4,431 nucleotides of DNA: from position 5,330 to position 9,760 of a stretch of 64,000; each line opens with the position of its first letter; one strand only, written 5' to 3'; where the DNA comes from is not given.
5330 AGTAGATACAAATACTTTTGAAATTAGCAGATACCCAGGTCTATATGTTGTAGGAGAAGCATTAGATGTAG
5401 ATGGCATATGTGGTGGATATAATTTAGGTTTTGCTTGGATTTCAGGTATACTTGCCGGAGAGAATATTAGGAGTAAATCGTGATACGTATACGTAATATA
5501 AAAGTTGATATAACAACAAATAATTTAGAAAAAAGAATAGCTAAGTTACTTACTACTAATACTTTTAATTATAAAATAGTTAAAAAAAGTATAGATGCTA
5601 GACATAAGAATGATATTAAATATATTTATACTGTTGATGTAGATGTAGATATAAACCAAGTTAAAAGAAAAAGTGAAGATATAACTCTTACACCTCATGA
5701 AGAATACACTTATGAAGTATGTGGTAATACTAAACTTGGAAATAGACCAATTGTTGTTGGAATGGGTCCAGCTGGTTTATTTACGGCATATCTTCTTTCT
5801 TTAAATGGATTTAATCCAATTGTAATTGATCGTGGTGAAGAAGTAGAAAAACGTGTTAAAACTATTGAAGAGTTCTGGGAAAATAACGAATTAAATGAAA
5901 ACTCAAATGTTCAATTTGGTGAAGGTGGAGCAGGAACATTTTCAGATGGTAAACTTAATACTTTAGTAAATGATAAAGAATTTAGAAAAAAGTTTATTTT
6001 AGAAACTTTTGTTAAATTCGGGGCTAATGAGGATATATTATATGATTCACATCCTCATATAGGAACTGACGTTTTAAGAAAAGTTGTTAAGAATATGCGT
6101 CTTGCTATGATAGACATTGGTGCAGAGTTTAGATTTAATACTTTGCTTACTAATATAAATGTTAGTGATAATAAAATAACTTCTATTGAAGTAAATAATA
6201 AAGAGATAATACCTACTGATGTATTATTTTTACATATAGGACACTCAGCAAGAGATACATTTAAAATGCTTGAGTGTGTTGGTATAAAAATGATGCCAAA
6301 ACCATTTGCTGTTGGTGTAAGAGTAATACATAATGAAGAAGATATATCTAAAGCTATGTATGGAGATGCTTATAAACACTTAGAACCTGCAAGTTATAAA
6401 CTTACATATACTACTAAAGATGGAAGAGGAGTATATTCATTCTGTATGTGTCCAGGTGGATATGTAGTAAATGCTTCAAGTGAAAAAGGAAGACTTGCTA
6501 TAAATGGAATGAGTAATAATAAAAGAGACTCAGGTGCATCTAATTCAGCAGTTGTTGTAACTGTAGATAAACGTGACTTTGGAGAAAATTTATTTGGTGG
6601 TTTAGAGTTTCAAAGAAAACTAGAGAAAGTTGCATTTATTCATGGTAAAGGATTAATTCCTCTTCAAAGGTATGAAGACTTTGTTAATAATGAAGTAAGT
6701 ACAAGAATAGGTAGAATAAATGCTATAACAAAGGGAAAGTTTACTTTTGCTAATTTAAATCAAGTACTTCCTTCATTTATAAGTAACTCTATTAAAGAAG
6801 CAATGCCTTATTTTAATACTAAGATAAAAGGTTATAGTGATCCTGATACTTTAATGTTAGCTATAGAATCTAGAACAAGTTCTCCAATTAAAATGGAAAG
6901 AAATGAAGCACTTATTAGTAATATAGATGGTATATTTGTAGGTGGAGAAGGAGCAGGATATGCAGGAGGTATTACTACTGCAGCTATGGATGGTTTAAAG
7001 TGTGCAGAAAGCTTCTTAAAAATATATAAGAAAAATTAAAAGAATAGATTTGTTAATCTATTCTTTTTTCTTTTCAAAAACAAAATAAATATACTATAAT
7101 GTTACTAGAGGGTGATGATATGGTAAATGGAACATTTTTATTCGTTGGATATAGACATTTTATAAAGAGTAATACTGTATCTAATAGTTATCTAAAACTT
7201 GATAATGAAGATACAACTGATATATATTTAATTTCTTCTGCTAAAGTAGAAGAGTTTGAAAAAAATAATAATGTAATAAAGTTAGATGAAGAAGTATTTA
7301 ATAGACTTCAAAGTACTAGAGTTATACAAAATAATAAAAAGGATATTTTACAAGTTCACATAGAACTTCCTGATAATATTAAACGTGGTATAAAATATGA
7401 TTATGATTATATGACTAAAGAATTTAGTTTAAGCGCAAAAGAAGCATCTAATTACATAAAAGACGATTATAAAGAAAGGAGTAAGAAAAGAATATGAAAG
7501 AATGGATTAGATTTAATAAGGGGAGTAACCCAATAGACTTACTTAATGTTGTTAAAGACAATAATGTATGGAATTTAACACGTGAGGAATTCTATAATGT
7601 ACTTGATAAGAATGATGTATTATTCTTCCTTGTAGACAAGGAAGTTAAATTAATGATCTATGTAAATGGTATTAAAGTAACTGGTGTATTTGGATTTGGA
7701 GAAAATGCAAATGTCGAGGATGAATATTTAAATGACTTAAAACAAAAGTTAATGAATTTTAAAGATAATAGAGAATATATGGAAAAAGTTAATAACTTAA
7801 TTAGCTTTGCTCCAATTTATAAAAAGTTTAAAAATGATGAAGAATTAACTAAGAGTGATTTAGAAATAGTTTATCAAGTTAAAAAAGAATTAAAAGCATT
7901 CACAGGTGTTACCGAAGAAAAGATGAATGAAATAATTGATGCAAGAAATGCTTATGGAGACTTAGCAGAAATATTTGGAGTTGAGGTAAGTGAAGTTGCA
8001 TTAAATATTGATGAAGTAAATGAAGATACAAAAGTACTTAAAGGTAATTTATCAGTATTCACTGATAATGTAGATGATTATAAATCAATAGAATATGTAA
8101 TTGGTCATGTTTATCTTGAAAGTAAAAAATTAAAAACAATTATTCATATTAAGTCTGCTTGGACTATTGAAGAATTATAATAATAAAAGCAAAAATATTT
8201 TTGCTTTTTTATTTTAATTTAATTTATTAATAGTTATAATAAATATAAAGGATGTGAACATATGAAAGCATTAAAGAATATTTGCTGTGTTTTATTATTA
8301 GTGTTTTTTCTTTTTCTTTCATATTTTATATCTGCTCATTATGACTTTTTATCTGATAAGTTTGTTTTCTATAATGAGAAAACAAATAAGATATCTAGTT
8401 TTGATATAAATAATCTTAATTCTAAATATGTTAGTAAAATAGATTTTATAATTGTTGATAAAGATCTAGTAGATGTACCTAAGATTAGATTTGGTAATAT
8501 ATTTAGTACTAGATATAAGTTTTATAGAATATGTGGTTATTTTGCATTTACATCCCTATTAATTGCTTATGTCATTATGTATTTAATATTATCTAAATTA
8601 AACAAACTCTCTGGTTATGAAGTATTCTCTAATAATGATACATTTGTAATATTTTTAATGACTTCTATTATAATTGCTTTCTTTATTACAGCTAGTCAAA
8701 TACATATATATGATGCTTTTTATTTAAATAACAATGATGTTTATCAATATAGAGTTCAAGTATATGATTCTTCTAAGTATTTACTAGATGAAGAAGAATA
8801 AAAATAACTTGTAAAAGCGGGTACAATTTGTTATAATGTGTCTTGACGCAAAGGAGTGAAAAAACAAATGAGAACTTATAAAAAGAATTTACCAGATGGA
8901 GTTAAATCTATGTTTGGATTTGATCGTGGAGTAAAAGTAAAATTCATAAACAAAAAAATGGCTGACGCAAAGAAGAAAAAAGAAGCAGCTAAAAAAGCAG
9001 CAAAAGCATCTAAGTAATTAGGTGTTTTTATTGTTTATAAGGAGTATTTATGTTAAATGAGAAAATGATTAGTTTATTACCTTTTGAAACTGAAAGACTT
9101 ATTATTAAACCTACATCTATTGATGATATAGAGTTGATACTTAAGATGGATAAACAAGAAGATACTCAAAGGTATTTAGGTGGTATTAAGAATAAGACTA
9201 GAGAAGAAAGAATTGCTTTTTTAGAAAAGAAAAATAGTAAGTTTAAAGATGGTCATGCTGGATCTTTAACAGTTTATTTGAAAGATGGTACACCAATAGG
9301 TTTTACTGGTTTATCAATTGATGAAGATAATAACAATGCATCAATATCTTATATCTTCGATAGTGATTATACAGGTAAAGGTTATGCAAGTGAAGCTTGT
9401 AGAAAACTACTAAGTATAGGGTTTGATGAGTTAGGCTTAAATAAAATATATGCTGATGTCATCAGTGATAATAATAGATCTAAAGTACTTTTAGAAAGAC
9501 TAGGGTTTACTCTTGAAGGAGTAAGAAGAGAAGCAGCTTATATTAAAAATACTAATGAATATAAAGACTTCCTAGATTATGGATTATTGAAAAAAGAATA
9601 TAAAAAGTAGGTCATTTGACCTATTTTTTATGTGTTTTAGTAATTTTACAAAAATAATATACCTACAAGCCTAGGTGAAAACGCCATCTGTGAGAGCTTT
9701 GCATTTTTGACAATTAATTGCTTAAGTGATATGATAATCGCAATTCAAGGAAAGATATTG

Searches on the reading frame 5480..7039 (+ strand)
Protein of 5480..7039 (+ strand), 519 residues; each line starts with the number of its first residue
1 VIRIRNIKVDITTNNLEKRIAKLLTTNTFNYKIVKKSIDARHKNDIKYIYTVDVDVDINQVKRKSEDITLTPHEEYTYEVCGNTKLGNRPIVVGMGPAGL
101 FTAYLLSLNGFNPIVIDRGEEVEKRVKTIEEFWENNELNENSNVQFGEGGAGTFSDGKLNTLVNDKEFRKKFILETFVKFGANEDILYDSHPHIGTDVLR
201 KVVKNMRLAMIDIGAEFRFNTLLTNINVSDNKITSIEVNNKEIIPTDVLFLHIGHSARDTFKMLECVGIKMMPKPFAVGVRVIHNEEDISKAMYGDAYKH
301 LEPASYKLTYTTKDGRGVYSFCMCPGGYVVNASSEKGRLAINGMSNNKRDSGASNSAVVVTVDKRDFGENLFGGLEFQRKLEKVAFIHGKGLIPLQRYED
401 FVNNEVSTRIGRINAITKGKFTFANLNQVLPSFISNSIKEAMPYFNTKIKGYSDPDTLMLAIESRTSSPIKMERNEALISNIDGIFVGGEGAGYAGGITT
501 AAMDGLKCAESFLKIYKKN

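Call 17: search_protein_families(library=pfam, proteins=[window:5480-7039:+], max_evalue=0.001)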
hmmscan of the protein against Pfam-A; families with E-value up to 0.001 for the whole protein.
window:5480-7039:+ (519 aa): 5 families
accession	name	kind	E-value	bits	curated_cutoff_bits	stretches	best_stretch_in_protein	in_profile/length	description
PF21688.3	FAD-depend_C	-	3.3e-68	230.2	27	1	275-466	1-197/197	FAD-dependent protein, C-terminal domain-like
PF07992.20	Pyr_redox_2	-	7.7e-05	22.7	26.1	0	187-271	170-251/291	Pyridine nucleotide-disulphide oxidoreductase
PF13450.12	NAD_binding_8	-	0.00022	21.9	21.9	0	92-122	1-31/68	NAD(P)-binding Rossmann-like domain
PF03486.20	HI0933_like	-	0.00029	20.8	50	0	91-254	4-163/244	HI0933-like protein Rossmann domain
PF01266.30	DAO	-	0.00057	20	27.9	0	91-121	3-33/353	FAD dependent oxidoreductase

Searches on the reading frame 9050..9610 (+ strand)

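Call 17: search_protein_families(library=pfam, proteins=[window:9050-9610:+], max_evalue=0.001)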
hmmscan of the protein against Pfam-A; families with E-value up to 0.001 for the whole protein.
window:9050-9610:+ (186 aa): 4 families
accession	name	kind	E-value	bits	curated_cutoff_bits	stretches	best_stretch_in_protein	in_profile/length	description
PF13302.13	Acetyltransf_3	-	2e-25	90.6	25.4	1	16-154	1-138/138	Acetyltransferase (GNAT) domain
PF00583.31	Acetyltransf_1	-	6.2e-15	55.9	20.7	1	58-153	17-116/116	Acetyltransferase (GNAT) family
PF13420.13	Acetyltransf_4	-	1.4e-09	38.6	24.3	1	76-168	54-149/155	Acetyltransferase (GNAT) domain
PF13508.13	Acetyltransf_7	-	0.00065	20.5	27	1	73-154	5-83/84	Acetyltransferase (GNAT) domain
